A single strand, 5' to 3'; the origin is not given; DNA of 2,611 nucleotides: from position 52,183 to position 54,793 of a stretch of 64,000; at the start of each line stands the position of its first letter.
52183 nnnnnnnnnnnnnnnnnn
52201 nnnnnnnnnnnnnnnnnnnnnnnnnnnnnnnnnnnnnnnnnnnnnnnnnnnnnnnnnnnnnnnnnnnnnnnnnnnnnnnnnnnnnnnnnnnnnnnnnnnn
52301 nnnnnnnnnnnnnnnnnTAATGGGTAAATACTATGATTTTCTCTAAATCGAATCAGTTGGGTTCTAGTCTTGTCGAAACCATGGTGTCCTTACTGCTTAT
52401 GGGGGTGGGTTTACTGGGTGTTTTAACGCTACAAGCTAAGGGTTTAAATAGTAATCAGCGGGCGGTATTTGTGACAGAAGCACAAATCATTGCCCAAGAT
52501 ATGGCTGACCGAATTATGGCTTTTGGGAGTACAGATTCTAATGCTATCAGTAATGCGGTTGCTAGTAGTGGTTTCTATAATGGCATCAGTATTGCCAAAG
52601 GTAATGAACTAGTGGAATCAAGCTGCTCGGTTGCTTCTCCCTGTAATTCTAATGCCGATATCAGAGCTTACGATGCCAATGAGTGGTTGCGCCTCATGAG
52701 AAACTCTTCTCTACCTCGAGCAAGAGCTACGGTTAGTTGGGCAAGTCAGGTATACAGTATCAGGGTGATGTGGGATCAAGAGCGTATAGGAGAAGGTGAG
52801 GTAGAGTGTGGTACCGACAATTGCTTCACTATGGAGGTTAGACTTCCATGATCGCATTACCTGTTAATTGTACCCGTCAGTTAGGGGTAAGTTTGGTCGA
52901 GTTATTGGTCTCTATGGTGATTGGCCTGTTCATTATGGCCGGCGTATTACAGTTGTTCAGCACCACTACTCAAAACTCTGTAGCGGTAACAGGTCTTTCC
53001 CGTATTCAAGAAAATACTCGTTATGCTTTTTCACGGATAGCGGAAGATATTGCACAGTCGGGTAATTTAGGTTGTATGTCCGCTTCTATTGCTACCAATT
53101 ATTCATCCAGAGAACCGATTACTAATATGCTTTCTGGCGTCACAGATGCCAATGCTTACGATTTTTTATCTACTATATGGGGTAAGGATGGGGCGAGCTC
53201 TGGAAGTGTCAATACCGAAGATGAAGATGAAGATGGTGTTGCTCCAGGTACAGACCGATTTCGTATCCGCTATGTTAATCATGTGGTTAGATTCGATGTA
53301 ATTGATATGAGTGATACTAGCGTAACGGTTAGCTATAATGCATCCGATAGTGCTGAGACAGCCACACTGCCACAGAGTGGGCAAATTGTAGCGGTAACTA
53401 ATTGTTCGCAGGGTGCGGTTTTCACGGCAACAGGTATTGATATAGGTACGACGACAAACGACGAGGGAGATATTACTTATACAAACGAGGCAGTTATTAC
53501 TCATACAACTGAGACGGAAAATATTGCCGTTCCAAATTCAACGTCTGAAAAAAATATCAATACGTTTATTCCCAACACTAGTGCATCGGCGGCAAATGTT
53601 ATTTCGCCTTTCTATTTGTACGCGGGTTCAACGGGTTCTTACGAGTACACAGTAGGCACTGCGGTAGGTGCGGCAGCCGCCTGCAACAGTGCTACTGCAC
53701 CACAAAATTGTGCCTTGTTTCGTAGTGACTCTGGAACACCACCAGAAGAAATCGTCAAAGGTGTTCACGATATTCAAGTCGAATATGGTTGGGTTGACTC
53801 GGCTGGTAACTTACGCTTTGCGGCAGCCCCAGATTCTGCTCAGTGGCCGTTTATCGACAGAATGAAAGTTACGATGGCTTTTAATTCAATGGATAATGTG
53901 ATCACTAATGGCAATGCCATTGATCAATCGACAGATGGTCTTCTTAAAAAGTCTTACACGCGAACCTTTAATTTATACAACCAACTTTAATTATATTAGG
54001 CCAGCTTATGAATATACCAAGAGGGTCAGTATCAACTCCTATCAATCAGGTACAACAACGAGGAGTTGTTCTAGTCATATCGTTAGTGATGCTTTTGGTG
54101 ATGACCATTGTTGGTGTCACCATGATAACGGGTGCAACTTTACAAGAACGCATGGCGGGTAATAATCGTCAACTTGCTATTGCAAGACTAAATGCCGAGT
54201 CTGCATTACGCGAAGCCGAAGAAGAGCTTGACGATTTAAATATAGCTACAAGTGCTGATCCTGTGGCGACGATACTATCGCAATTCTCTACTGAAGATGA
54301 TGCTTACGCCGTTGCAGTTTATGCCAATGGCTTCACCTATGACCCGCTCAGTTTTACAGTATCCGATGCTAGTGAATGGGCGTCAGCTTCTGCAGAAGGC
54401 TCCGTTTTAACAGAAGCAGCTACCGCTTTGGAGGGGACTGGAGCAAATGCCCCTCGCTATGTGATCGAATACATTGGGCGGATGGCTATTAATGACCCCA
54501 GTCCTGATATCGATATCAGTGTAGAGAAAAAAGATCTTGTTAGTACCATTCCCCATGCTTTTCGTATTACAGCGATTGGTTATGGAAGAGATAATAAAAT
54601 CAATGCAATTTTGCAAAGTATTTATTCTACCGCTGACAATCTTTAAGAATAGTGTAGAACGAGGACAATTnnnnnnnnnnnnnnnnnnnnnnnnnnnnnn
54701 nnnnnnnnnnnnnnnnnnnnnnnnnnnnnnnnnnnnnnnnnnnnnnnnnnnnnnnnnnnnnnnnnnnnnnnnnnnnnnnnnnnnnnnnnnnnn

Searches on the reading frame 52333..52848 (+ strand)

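Call 71: search_protein_families(library=pfam, proteins=[window:52333-52848:+], max_evalue=0.001)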
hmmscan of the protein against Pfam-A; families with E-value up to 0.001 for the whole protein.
window:52333-52848:+ (172 aa): 1 family
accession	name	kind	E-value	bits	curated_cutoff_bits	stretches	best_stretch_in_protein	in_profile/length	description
PF07963.17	N_methyl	-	0.00031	20.7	21.2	1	6-31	2-27/27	Prokaryotic N-terminal methylation motif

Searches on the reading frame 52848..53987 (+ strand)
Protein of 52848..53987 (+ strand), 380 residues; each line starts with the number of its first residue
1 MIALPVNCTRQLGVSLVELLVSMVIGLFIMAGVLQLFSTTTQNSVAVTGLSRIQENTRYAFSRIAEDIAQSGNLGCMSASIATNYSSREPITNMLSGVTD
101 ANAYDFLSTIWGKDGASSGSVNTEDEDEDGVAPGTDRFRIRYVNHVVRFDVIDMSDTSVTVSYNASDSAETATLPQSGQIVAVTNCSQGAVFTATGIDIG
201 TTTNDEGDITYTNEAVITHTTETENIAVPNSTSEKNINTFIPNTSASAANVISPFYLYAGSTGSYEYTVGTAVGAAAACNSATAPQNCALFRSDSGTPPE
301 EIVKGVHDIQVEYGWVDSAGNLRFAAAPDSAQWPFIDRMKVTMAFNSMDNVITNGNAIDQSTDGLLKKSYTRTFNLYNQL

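Call 71: search_protein_families(library=pfam, proteins=[window:52848-53987:+], max_evalue=0.001)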
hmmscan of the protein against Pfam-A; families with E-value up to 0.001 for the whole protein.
window:52848-53987:+ (380 aa): 2 families
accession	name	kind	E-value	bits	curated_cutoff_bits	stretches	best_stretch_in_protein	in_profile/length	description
PF07963.17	N_methyl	-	4e-05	23.4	21.2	1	10-34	3-27/27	Prokaryotic N-terminal methylation motif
PF16074.10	PilW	-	0.00018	21.9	26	1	292-371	21-117/124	Type IV Pilus-assembly protein W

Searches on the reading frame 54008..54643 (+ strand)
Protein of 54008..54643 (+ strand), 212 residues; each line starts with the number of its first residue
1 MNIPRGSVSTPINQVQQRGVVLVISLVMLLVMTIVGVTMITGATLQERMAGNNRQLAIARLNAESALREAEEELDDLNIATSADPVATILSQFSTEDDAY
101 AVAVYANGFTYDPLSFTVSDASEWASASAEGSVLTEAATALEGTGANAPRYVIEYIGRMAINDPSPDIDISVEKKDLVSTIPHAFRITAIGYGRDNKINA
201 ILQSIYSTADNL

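Call 71: search_protein_families(library=pfam, proteins=[window:54008-54643:+], max_evalue=0.001)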
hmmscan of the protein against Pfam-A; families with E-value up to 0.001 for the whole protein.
window:54008-54643:+ (212 aa): 2 families
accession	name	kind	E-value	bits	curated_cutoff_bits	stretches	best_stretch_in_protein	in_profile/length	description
PF13681.11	PilX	-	1.1e-12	48.6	27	1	117-207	17-88/89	Type IV pilus assembly protein PilX C-term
PF14341.11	PilX_N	-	1e-11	45.1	25.5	1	18-68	1-51/51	PilX N-terminal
